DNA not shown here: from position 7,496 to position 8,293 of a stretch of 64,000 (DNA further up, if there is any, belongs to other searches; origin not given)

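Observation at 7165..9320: Four paralogous small proteins (novel N-terminal beta-beta-alpha module + winged helix) clustered beside nurA-herA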

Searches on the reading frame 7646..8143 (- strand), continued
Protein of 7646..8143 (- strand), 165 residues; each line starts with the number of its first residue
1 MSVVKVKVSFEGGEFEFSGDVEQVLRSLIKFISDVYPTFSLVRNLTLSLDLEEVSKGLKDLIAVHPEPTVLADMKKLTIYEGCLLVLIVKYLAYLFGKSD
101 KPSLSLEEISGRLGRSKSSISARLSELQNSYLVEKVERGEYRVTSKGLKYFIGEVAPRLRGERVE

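Call 60: search_protein_families(library=pfam, alignment_id=A4, max_evalue=0.01)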
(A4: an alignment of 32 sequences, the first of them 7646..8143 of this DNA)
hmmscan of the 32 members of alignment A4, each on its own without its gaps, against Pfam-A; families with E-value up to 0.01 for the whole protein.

A. member 1, window:7646-8143:- (165 aa): 5 families
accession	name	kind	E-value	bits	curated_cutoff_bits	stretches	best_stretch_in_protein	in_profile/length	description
PF14394.12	DUF4423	-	0.0024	18.1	30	1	105-149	38-82/165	Domain of unknown function (DUF4423)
PF13412.12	HTH_24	-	0.0027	17.7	21.9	1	100-129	14-43/48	Winged helix-turn-helix DNA-binding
PF25212.1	HVO_A0114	-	0.0074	16.5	27.6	0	102-140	35-73/84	HVO_A0114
PF09339.16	HTH_IclR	-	0.0095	16.1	22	0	101-135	16-50/52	IclR helix-turn-helix domain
PF25213.1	HVO_A0261_N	-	0.01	16.2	35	0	106-147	27-67/86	HVO_A0261 N-terminal domain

B. families by the number of members that match (of 32 scanned): 15 families
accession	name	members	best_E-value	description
PF25213.1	HVO_A0261_N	14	2.8e-05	HVO_A0261 N-terminal domain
PF12802.13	MarR_2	4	2.3e-05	MarR family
PF13412.12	HTH_24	4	0.00046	Winged helix-turn-helix DNA-binding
PF14338.12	Mrr_N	4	0.0031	Mrr N-terminal domain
PF09339.16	HTH_IclR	3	1.9e-05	IclR helix-turn-helix domain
PF01978.25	TrmB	3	8e-05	Sugar-specific transcriptional regulator TrmB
PF25212.1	HVO_A0114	3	0.0052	HVO_A0114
PF13545.12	HTH_Crp_2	3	0.0069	Crp-like helix-turn-helix domain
PF13338.12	AbiEi_4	2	8e-05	Transcriptional regulator, AbiEi antitoxin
PF08220.18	HTH_DeoR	1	0.00084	DeoR-like helix-turn-helix domain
PF01325.25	Fe_dep_repress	1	0.002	Iron dependent repressor, N-terminal DNA binding domain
PF14394.12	DUF4423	1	0.0024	Domain of unknown function (DUF4423)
PF05491.19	RuvB_C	1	0.0031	RuvB C-terminal winged helix domain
PF08280.17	HTH_Mga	1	0.0048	M protein trans-acting positive regulator (MGA) HTH domain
PF01022.26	HTH_5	1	0.0053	Bacterial regulatory protein, arsR family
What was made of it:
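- On A named Pfam/NCBIfam wHTH regulator family (MarR, ArsR/SmtB, TrmB, IclR, Lrs14, Csa3...): Scanning the 32 members of alignment A4 against Pfam at E<=0.01 returned only assorted generic wHTH families, the commonest (HVO_A0261_N) in 14 members (call 60).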

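Call 76: search_protein_families(library=pfam, proteins=[L014:3264-4781:+, P0009, P0067], max_evalue=0.1)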
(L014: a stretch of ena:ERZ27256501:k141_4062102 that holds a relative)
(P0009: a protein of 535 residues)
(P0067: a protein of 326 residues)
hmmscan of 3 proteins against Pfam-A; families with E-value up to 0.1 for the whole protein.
L014:3264-4781:+ (505 aa): 4 families
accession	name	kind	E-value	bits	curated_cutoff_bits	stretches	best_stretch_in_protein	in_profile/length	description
PF04851.21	ResIII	-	6.5e-20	72.1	22.5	1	203-327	2-164/164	Type III restriction enzyme, res subunit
PF16203.11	ERCC3_RAD25_C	-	3.8e-12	46.5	27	1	369-467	42-150/248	ERCC3/RAD25/XPB C-terminal helicase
PF00271.37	Helicase_C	-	1.4e-06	28.9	23.5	1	372-465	2-106/110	Helicase conserved C-terminal domain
PF00270.35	DEAD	-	0.00011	22.4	26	1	207-274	2-75/167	DEAD/DEAH box helicase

P0009 (535 aa): 7 families
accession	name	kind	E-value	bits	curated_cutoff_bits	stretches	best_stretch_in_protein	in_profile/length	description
PF00069.31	Pkinase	-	1.5e-38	133.2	31.7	1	15-266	1-254/263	Protein kinase domain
PF07714.23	PK_Tyr_Ser-Thr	-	1.5e-24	87.2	23.1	1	16-213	2-204/258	Protein tyrosine and serine/threonine kinase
PF25213.1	HVO_A0261_N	-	2.2e-06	27.9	35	1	369-397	39-67/86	HVO_A0261 N-terminal domain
PF14338.12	Mrr_N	-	0.005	17.4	29.5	0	375-398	59-82/87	Mrr N-terminal domain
PF03109.22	ABC1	-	0.0051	16.4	22.9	1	84-166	144-221/244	ABC1 atypical kinase-like domain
PF05491.19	RuvB_C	-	0.013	15.9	24.7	0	479-518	29-68/72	RuvB C-terminal winged helix domain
PF22168.2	DIP2311-like_C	-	0.099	13.4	27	0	354-390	20-56/63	Transcriptional regulator DIP2311-like, C-terminal domain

P0067 (326 aa): 6 families
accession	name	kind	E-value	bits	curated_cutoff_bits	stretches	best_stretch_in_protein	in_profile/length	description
PF04343.18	DUF488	-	2.1e-26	93.4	22.2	1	197-315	2-120/121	Domain of unknown function DUF488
PF22751.1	DUF488-N3a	-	1.2e-08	35.7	27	1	259-319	54-117/118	Active DUF488-N3 subclade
PF22752.1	DUF488-N3i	-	0.00063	20.7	27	1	260-318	55-113/131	Inactive DUF488-N3 subclade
PF12802.13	MarR_2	-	0.0083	16.7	27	1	104-141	19-55/61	MarR family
PF05114.20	MbnB_TglH_ChrH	-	0.044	13.5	25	1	200-246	153-199/263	RiPP precursor modification enzyme MbnB/TglH/ChrH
PF01978.25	TrmB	-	0.065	13.5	25.6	0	103-141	19-57/68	Sugar-specific transcriptional regulator TrmB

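Call 77: predict_structure(alignment_id=A4)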
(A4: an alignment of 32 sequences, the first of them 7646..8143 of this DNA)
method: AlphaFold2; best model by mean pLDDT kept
length: 165 residues; sequences in the alignment: 32
mean_pLDDT: 88.6   pTM: 0.69
mean pLDDT of the five models: 88.6, 87.4, 87.2, 87.1, 86.4
residues with pLDDT >= 90: 107; 70-90: 44; 50-70: 7; < 50: 7
segments of 3 or more residues with pLDDT < 50: 41-46
pLDDT, mean of each block of 10 residues (from residue 1): 90 93 88 69 52 88 84 94 97 90 97 97 98 95 96 94 75
secondary structure, 60 per line:
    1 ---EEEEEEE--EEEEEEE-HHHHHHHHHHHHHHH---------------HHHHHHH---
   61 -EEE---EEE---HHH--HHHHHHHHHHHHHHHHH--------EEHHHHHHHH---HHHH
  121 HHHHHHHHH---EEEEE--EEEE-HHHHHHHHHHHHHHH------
elements in order: E4-10 E13-19 H21-35 H51-57 E62-64 E68-70 H79-95 H106-113 H117-129 E133-137 E140-143 H145-159
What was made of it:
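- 7646..8143 (-): P2 gene (165 aa). Core family member: beta-beta-alpha (4-35), linker, helix plus beta-hairpin (51-70), extended wHTH (79-159). AF2 mean pLDDT 88.6 (call 77).
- On Winged-helix (wHTH) DNA-binding superfamily: AF2 model of P2: H106-113, H117-129, E133-137/E140-143, pLDDT >90 (call 77).
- On MarR family: Flanking helices 79-95 and 145-159 exist (call 77).
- Checked: The beta-beta-alpha plus winged-helix reading is borne out by an AlphaFold2 model of P2 (mean pLDDT 88.6; E4-10, E13-19, H21-35 at pLDDT ~90; wHTH 106-143; call 77).
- Tried and rejected: It was redone with 32 sequences (call 77).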

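Call 80: find_related_loci(query=A1, collection=viral_contigs, flank=6000)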
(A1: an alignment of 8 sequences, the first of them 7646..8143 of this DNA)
Query A1 (165 aa) in viral_contigs; peptide patterns used: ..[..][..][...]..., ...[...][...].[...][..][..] (x = any residue, [..] = any of these).
63 stretches matched a pattern, but none encodes a relative of the query by tblastn (E <= 1e-3).
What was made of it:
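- On Defence island / mobile element context: No viral-contig relatives (call 80).
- No relatives were found in viral contigs (call 80).
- Tried and rejected: The viral-contig scan found no relatives (call 80).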

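Call 81: fold_search(model_id=the predicted structure, library=pdb)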
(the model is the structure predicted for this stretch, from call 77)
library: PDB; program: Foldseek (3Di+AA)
matches with E <= 10: 1755; with E <= 0.001: 0
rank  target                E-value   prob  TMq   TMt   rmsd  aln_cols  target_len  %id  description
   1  9a6f_A                2.8e-03  0.89  0.27  0.18  11.8       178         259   13  Integrative model of CODY-YPPF by crosslinking MS and deep learning (released 2024-09-18)
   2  3zmd_A                3.4e-03  1.00  0.37  0.41  13.2       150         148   17  Crystal structure of AbsC, a MarR family transcriptional regulator from Streptomyces coelicolor (released 2013-02-20)
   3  4b8x_A                3.8e-03  1.00  0.37  0.43  12.8       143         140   20  Near atomic resolution crystal structure of Sco5413, a MarR family transcriptional regulator from Streptomyces coelico (released 2012-10-17)
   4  3zmd_C                4.3e-03  1.00  0.37  0.40  13.3       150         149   17  Crystal structure of AbsC, a MarR family transcriptional regulator from Streptomyces coelicolor (released 2013-02-20)
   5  2fxa_B                4.9e-03  0.99  0.34  0.31  13.6       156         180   15  Structure of the Protease Production Regulatory Protein hpr from Bacillus subtilis. (released 2006-03-14)
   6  4o5v                  5.5e-03  1.00  0.34  0.26   2.3        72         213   26  Crystal structure of T. acidophilum IdeR (released 2014-11-05)
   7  2qww_C                5.5e-03  1.00  0.36  0.42  11.7       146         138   17  Crystal structure of multiple antibiotic-resistance repressor (MarR) (YP_013417.1) from Listeria monocytogenes 4b F236 (released 2007-08-21)
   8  1s3j_A                5.5e-03  1.00  0.37  0.42  12.3       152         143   12  X-ray crystal structure of YusO protein from Bacillus subtilis (released 2004-04-13)
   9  4k2e_A                6.3e-03  0.99  0.29  0.48   9.4        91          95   30  HlyU from Vibrio cholerae N16961 (released 2014-04-30)
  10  4o6j                  6.7e-03  1.00  0.34  0.26   2.3        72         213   26  Crystal sturucture of T. acidophilum IdeR (released 2014-05-21)
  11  2qww_D                6.7e-03  1.00  0.35  0.41  11.6       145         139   16  Crystal structure of multiple antibiotic-resistance repressor (MarR) (YP_013417.1) from Listeria monocytogenes 4b F236 (released 2007-08-21)
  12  4ooi_B                7.1e-03  0.99  0.30  0.49   9.7        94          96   29  Reduced HlyU from Vibrio cholerae N16961 (released 2014-12-31)
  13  2hkx_A                7.1e-03  0.90  0.32  0.25  14.6       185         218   18  Structure of CooA mutant (N127L/S128L) from Carboxydothermus hydrogenoformans (released 2007-03-06)
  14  1lnw_F                8.0e-03  0.99  0.35  0.43  13.1       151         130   15  CRYSTAL STRUCTURE OF THE MEXR REPRESSOR OF THE MEXAB-OPRM MULTIDRUG EFFLUX OPERON OF PSEUDOMONAS AERUGINOSA (released 2002-09-11)
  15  4eju_A                8.0e-03  0.99  0.34  0.37  11.3       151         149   20  Staphylococcus epidermidis TcaR full length (released 2013-05-08)
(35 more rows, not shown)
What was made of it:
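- On Winged-helix (wHTH) DNA-binding superfamily: Foldseek superposes IdeR over 72 columns at 2.3 A and AspA over 90 columns at 2.9 A (call 81).
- On MarR family: MarR chains align over ~145 columns but with rmsd 12-13 A (call 81).
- Closest known: AspA, the centromere-binding adaptor of Sulfolobus plasmid pNOB8. Same: Best compact superposition of the extended wHTH (90 columns, rmsd 2.9 A, TM 0.75 on the target; call 81).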

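Call 82: fold_search(model_id=the predicted structure, library=viral)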
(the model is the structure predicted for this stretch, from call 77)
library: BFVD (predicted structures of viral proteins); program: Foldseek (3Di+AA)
matches with E <= 10: 1181; with E <= 0.001: 0
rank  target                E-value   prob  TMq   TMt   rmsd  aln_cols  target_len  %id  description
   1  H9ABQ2                1.5e-03  1.00  0.35  0.43   4.9        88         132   23  ORF1 [Halogeometricum pleomorphic virus 1]
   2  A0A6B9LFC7            1.8e-03  1.00  0.29  0.46  12.2       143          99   15  Uncharacterized protein [Mycobacterium phage Onyinye]
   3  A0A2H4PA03            3.0e-03  0.97  0.28  0.38  12.1       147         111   17  DNA binding protein [Gordonia phage Mahdia]
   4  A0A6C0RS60            3.2e-03  0.99  0.36  0.32  13.6       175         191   12  (no name in the UniProt tables at hand)
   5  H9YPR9                3.6e-03  1.00  0.36  0.75   4.7        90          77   21  (no name in the UniProt tables at hand)
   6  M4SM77                5.2e-03  0.96  0.32  0.34  12.6       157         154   15  (no name in the UniProt tables at hand)
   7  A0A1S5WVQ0            5.5e-03  0.97  0.36  0.41  20.8       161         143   17  (no name in the UniProt tables at hand)
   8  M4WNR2                6.6e-03  0.97  0.29  0.36  16.1       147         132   21  Uncharacterized protein [Mycobacterium phage FF47]
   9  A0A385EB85            7.0e-03  0.99  0.32  0.37  14.8       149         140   17  Uncharacterized protein [Caulobacter phage CcrPW]
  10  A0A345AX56            7.0e-03  0.94  0.31  0.26  17.3       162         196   11  (no name in the UniProt tables at hand)
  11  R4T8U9                7.9e-03  0.96  0.32  0.21  16.4       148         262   11  Uncharacterized protein [Haloarcula hispanica tailed virus 1]
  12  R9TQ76                9.0e-03  1.00  0.38  0.76   2.1        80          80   21  Uncharacterized protein [Halorubrum virus CGphi46]
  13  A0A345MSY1            1.0e-02  0.82  0.30  0.32  14.8       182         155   14  Resolvase [crAssphage sp. isolate ctbg_1]
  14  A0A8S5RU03            1.3e-02  1.00  0.33  0.60   4.6        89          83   24  (no name in the UniProt tables at hand)
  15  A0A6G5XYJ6            1.3e-02  0.97  0.30  0.45   7.1       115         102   15  (no name in the UniProt tables at hand)
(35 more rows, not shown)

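Call 90: find_related_loci(query=A8, collection=metagenome_contigs, flank=7000)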
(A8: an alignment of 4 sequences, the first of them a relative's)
Query A8 (151 aa) in metagenome_contigs; peptide patterns used: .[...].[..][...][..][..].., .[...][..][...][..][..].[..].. (x = any residue, [..] = any of these).
600 stretches matched a pattern (row limit reached: there are more); 55 encode a relative of the query (tblastn E <= 1e-3); 55 distinct loci.
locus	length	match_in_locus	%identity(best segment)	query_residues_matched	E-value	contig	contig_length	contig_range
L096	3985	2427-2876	56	1-149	2e-59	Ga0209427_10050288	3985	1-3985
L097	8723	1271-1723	60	1-150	3e-58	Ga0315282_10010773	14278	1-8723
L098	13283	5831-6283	59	1-150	8e-58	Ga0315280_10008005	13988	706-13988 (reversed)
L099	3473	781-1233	56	1-150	1e-57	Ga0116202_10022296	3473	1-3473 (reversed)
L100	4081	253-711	62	1-150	2e-57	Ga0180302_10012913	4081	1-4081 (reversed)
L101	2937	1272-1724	59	1-149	8e-57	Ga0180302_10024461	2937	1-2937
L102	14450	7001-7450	57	1-150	9e-56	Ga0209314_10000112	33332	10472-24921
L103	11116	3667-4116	56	1-151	2e-55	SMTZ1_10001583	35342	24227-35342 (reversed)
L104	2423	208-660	57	1-150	9e-55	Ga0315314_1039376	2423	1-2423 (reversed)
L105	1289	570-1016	57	1-151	8e-57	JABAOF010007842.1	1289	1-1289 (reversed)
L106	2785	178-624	55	1-151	3e-54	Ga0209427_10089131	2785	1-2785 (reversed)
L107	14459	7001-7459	54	1-150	1e-53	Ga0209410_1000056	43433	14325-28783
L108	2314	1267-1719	56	1-151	9e-54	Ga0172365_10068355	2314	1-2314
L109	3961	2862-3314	56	1-151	2e-53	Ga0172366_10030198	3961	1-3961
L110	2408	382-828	52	1-150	2e-52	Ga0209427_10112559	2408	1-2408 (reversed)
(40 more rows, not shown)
